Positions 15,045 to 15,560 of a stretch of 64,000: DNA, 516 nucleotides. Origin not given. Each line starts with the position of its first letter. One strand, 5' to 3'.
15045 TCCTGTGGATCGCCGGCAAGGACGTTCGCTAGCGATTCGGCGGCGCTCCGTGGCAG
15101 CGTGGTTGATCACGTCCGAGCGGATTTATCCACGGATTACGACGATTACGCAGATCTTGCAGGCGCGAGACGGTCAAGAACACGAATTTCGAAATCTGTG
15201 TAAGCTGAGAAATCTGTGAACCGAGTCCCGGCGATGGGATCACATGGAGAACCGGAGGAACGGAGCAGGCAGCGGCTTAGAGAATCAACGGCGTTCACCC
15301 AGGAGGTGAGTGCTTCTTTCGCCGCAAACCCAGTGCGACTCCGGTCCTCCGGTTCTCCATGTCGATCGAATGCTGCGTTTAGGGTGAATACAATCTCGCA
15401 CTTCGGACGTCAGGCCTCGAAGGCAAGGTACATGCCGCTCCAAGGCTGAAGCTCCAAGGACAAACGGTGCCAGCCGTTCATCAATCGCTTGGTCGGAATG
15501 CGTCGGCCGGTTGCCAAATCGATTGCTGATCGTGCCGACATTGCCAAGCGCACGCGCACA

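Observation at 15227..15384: Family of ~150-nt hairpin repeats with octamer-built arms (copies at 15227, 29909, 36140; variant at 40298)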

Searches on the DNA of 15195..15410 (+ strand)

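Call 31: search_dna_similar(query=window:15195-15410:+, collection=plasmids, mode=distant, max_evalue=0.01)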
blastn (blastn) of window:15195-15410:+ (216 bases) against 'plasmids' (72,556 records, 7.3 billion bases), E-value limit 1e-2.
No match.
